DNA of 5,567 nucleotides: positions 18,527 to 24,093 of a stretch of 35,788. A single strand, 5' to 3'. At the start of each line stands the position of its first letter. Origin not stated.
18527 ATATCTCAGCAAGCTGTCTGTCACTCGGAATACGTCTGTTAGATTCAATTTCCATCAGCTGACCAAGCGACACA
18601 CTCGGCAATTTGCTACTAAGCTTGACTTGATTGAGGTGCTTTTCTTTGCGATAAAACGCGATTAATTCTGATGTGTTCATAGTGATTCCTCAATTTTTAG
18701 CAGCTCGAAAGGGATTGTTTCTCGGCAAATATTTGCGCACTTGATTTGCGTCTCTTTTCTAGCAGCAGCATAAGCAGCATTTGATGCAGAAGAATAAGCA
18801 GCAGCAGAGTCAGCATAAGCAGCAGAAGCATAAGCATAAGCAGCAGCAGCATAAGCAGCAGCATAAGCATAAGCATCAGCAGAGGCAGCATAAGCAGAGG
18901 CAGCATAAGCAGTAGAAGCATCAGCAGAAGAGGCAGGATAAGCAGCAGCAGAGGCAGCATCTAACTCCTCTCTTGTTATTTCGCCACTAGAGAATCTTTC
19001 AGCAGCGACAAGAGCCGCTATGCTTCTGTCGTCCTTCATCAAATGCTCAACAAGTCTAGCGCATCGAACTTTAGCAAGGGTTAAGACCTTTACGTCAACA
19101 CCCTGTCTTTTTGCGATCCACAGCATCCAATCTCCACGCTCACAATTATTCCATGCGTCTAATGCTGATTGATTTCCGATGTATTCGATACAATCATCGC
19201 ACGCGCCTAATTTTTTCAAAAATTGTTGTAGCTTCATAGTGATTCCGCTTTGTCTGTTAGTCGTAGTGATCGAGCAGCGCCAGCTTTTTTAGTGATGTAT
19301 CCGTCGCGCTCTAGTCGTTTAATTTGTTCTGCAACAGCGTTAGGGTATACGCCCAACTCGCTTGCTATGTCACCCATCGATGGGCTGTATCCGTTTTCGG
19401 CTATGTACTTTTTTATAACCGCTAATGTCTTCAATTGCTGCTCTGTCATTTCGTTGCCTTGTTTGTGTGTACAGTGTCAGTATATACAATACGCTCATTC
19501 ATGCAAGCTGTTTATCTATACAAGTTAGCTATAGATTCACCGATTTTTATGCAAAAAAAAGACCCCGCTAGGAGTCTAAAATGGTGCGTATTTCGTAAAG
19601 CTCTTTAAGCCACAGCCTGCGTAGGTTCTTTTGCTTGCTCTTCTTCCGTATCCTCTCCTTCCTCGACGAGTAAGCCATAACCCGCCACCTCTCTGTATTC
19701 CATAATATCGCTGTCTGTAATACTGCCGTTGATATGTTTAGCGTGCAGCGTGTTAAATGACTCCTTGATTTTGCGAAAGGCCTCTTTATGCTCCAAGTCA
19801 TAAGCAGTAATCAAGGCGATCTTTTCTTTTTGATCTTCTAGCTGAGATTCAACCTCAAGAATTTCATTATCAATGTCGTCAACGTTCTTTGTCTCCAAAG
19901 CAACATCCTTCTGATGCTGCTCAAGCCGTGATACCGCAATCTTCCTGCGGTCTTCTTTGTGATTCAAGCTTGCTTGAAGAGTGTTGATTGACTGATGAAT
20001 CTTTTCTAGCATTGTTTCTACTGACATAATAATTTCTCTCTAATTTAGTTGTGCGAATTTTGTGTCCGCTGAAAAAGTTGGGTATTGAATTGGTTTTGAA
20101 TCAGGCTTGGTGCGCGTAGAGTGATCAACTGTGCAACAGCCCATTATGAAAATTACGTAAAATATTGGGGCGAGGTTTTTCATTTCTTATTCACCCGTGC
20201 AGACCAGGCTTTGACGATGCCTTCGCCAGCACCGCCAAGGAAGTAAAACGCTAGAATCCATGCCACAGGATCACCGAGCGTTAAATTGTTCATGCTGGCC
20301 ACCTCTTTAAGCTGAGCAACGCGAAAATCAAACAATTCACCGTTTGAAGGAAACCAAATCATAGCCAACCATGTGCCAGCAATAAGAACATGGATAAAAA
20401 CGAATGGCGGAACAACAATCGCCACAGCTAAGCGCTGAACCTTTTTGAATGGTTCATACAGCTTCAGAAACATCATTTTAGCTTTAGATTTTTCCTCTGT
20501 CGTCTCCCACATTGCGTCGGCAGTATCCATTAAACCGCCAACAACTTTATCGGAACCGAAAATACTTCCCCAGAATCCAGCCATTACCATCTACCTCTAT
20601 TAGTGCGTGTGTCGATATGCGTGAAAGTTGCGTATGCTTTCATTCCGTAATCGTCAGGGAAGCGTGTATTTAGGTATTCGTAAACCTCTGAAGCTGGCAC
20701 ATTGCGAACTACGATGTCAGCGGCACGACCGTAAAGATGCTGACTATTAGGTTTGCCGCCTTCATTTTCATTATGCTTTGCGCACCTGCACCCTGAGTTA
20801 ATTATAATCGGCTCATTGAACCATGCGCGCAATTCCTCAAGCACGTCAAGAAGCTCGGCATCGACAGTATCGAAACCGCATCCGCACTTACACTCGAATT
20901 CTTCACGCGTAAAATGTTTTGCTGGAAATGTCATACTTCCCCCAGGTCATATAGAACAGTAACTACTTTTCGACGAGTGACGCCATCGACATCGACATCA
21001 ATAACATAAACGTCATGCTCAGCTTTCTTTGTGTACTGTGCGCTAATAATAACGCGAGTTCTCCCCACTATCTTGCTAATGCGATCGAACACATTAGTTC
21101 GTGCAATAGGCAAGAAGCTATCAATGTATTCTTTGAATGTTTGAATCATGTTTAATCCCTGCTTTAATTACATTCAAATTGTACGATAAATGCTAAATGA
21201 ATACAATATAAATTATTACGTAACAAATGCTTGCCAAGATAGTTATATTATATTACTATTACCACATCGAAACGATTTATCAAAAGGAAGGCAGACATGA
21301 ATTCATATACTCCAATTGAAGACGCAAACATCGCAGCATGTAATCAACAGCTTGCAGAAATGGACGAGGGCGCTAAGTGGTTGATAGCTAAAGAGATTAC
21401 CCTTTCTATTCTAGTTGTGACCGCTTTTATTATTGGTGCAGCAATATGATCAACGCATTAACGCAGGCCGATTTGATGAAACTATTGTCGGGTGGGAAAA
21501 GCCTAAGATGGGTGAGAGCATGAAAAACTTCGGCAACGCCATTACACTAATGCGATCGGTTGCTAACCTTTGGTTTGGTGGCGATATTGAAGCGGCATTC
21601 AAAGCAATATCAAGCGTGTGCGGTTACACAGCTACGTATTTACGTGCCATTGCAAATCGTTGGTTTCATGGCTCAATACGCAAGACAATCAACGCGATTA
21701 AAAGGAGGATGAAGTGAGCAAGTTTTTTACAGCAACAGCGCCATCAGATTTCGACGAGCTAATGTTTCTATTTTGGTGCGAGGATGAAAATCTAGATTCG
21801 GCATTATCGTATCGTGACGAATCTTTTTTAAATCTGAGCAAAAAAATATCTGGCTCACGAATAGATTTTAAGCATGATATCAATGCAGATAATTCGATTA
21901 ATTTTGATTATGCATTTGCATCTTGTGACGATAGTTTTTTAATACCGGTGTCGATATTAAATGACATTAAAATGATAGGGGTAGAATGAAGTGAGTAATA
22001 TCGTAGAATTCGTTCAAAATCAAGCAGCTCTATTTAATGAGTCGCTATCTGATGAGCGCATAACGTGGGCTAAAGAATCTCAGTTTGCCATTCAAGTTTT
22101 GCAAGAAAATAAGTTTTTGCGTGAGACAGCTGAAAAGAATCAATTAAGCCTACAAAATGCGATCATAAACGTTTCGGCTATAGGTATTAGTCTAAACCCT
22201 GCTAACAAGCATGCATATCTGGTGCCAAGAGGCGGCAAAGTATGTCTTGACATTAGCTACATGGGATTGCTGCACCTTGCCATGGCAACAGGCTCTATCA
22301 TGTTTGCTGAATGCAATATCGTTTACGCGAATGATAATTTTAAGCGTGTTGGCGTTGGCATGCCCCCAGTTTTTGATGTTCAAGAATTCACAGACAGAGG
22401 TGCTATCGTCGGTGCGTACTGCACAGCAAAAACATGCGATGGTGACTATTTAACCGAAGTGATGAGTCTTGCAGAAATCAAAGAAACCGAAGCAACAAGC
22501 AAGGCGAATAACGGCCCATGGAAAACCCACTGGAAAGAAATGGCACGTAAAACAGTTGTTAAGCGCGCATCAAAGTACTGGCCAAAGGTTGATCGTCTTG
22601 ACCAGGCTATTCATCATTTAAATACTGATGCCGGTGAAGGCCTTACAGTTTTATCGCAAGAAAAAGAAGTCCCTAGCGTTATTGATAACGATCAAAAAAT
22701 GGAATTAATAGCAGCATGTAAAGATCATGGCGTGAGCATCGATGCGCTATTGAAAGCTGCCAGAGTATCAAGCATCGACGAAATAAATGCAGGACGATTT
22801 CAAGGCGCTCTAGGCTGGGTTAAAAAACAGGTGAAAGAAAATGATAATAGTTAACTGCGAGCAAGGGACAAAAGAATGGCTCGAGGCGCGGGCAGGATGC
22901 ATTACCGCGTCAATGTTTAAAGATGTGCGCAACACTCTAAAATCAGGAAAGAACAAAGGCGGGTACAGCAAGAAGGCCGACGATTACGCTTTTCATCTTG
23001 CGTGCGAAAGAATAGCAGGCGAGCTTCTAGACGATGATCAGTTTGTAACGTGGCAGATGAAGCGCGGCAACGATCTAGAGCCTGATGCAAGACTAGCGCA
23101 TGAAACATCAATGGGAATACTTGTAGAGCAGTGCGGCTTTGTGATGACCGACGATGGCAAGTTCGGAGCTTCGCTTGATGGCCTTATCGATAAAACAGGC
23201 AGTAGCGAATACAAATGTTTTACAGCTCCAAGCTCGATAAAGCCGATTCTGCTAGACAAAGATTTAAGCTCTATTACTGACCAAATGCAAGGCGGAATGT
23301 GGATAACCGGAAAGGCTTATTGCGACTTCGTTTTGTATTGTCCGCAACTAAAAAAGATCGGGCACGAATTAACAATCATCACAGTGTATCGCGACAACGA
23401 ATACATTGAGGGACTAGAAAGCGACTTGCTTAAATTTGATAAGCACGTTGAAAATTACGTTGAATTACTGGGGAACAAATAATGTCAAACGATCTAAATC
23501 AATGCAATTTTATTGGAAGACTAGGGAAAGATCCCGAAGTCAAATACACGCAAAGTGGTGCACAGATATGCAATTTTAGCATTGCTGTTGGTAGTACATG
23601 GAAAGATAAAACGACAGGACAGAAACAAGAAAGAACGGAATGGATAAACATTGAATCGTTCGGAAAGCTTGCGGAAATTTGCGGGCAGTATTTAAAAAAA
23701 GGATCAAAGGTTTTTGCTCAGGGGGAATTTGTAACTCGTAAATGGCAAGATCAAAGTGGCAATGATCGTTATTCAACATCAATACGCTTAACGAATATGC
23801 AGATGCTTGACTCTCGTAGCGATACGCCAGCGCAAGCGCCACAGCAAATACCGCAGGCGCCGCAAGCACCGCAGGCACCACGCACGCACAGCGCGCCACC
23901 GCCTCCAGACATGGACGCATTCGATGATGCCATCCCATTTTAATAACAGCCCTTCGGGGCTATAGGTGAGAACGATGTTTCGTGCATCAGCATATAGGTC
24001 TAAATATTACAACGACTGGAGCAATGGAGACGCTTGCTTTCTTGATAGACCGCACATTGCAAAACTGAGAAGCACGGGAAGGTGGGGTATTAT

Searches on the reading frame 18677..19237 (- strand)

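Call 87: search_protein_families(library=pfam, proteins=[window:18677-19237:-], max_evalue=0.001)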
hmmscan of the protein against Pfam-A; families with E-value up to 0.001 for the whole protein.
window:18677-19237:- (186 aa): 0 families

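Call 88: search_protein_families(library=phrogs, proteins=[window:18677-19237:-], max_evalue=0.001)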
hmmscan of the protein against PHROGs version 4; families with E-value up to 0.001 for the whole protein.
window:18677-19237:- (186 aa): 1 family
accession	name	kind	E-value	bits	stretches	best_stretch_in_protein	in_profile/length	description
phrog_18326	-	unknown function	7.8e-09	36.4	1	38-163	52-181/203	-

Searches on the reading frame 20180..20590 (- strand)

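Call 88: search_protein_families(library=phrogs, proteins=[window:20180-20590:-], max_evalue=0.001)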
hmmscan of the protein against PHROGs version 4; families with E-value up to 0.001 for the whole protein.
window:20180-20590:- (136 aa): 1 family
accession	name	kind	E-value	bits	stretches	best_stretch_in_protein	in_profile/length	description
phrog_9646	-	unknown function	8.7e-18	65.5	1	6-132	3-129/130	-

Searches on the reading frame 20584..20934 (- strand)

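Call 88: search_protein_families(library=phrogs, proteins=[window:20584-20934:-], max_evalue=0.001)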
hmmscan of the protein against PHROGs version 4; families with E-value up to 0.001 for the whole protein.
window:20584-20934:- (116 aa): 4 families
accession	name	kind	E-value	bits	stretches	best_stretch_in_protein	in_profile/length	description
phrog_894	-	lysis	7.6e-39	134.8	1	6-113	48-165/389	endolysin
phrog_17373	-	other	1e-12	49.3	1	8-113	22-126/224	peptidase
phrog_28234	-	lysis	2e-08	34.7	1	24-115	270-365/372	endolysin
phrog_35417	-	unknown function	0.00082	20.9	0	63-98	17-51/99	-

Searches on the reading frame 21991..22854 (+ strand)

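Call 87: search_protein_families(library=pfam, proteins=[window:21991-22854:+], max_evalue=0.001)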
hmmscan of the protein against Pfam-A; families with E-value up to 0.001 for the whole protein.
window:21991-22854:+ (287 aa): 1 family
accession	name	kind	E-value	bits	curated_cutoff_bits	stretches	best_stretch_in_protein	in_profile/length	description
PF03837.19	RecT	-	7.5e-33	114.2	24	1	30-205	4-180/198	RecT family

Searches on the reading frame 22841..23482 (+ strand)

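Call 87: search_protein_families(library=pfam, proteins=[window:22841-23482:+], max_evalue=0.001)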
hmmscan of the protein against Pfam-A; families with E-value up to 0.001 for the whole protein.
window:22841-23482:+ (213 aa): 1 family
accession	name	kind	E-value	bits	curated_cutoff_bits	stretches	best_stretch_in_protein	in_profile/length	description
PF09588.16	YqaJ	-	4.6e-12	46.9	22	1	12-158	1-149/150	YqaJ-like viral recombinase domain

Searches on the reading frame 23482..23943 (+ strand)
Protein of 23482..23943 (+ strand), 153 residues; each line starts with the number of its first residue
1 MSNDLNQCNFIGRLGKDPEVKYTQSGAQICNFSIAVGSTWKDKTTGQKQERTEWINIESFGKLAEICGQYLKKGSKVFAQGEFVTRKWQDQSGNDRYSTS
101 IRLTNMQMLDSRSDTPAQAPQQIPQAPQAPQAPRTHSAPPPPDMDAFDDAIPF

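Call 87: search_protein_families(library=pfam, proteins=[window:23482-23943:+], max_evalue=0.001)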
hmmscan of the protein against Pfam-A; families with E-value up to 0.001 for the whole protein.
window:23482-23943:+ (153 aa): 1 family
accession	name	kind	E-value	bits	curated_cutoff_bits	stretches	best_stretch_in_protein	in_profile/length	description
PF00436.31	SSB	-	2e-34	118.2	26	1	6-109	2-104/104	Single-strand binding protein family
